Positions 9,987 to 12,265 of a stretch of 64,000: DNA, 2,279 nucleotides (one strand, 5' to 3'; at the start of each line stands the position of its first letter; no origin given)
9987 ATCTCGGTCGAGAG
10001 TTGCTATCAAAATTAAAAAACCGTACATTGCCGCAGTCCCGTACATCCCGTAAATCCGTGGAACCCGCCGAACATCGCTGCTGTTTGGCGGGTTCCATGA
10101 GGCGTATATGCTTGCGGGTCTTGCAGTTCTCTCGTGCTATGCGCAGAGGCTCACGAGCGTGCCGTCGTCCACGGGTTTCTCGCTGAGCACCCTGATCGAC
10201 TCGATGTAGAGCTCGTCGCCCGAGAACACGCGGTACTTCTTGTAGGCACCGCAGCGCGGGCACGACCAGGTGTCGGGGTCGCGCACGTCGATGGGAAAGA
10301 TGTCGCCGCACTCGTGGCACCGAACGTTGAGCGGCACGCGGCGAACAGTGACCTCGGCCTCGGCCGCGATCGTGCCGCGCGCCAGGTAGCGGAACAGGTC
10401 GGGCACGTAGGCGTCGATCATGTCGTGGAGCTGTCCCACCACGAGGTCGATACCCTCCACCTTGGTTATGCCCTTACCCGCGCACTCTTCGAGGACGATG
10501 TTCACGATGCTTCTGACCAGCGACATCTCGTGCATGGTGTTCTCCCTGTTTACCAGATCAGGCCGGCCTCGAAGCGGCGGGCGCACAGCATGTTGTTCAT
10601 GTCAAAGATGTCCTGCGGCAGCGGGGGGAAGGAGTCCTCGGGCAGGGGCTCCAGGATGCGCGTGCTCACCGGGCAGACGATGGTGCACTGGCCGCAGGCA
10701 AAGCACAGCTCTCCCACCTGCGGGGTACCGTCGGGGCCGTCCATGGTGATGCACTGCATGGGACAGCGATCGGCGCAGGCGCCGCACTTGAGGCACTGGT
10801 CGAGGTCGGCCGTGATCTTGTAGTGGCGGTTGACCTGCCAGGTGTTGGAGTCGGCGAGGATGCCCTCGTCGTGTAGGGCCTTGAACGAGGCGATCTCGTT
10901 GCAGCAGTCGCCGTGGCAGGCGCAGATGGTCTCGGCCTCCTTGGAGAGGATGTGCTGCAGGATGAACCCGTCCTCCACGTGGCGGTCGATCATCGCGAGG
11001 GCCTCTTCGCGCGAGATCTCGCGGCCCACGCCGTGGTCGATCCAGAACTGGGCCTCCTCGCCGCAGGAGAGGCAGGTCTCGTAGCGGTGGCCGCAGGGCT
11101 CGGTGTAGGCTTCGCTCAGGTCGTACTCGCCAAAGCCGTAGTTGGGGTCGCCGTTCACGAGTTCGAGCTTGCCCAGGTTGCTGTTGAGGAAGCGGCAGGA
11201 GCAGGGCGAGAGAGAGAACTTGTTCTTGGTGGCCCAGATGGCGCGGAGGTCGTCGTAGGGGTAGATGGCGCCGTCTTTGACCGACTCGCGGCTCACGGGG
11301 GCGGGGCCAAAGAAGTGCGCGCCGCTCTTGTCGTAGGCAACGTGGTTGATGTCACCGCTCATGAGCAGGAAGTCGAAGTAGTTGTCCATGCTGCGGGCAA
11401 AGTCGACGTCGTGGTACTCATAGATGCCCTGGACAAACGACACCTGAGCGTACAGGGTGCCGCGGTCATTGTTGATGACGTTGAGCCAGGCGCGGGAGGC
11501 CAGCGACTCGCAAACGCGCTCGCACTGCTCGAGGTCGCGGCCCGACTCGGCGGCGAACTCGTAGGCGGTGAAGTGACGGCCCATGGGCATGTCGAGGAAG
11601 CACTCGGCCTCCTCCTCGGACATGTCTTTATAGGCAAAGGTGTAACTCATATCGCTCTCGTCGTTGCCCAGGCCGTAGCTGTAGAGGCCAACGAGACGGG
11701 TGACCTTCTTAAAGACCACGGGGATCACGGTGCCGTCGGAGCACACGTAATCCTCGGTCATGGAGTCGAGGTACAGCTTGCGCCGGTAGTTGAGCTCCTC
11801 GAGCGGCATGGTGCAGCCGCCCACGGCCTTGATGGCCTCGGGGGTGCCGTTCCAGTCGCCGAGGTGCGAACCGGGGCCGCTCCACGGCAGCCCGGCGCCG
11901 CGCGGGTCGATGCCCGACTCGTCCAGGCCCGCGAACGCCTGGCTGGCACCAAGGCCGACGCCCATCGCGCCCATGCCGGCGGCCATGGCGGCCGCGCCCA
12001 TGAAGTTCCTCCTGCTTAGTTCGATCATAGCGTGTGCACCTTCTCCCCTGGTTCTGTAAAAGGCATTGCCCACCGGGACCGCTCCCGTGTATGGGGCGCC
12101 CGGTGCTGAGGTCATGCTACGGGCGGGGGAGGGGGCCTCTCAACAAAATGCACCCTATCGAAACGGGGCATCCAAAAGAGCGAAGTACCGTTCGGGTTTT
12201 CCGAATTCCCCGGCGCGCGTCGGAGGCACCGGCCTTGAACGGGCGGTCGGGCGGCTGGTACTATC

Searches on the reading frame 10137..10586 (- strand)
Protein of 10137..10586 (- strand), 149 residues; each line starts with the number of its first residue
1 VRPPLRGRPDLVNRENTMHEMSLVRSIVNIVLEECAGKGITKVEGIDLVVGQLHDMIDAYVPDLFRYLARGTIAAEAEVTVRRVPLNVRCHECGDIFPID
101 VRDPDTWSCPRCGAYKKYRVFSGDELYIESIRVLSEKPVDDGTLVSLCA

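Call 86: search_protein_families(library=ncbifam, proteins=[window:10137-10586:-], max_evalue=0.01)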
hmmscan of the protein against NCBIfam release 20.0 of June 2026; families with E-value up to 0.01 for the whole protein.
window:10137-10586:- (149 aa): 7 families
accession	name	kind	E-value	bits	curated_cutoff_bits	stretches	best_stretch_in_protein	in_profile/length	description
TIGR00100.1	hypA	equivalog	5.9e-20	71.5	88.1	1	18-134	1-114/116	hydrogenase maturation nickel metallochaperone HypA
NF001976.0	PRK00762.1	equivalog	5e-15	55.4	146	1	18-135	1-120/124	hydrogenase maturation nickel metallochaperone HypA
NF009046.0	PRK12380.1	subfamily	6.6e-13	49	113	1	18-133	1-112/113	hydrogenase/urease nickel incorporation protein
NF003008.0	PRK03824.1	equivalog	1.7e-10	41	125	1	18-97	1-80/135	hydrogenase nickel incorporation protein HypA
NF001839.0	PRK00564.1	equivalog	1.5e-07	31.6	112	1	18-134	1-115/117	hydrogenase/urease nickel incorporation protein HypA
NF002979.0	PRK03681.1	subfamily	6.1e-06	26.5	121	1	18-133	1-113/116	hydrogenase/urease nickel incorporation protein HypA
TIGR02605.1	CxxC_CxxC_SSSS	subfamily_domain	0.0016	18.5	31.3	1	89-122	7-42/52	FmdB family zinc ribbon protein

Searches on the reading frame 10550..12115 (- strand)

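Call 29: search_protein_families(library=pfam, proteins=[window:10550-12115:-], max_evalue=0.01)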
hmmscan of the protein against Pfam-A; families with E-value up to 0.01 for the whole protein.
window:10550-12115:- (521 aa): 7 families
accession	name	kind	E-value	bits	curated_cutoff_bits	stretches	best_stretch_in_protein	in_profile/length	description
PF14697.11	Fer4_21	-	7.5e-08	32.8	35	1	437-485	4-55/59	4Fe-4S dicluster domain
PF12838.12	Fer4_7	-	1.2e-05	26.1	27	1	440-483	1-50/52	4Fe-4S dicluster domain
PF13187.11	Fer4_9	-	1.7e-05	25.1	27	1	440-483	1-49/52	4Fe-4S dicluster domain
PF00037.32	Fer4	-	0.00016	21.7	21.1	1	437-457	4-24/24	4Fe-4S binding domain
PF13237.11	Fer4_10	-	0.0019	18.5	25.5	1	434-482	2-53/53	4Fe-4S dicluster domain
PF10518.14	TAT_signal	-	0.0027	18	22.7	1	32-52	1-21/21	TAT (twin-arginine translocation) pathway signal sequence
PF12797.12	Fer4_2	-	0.0056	17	24.5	1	433-452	2-21/22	4Fe-4S binding domain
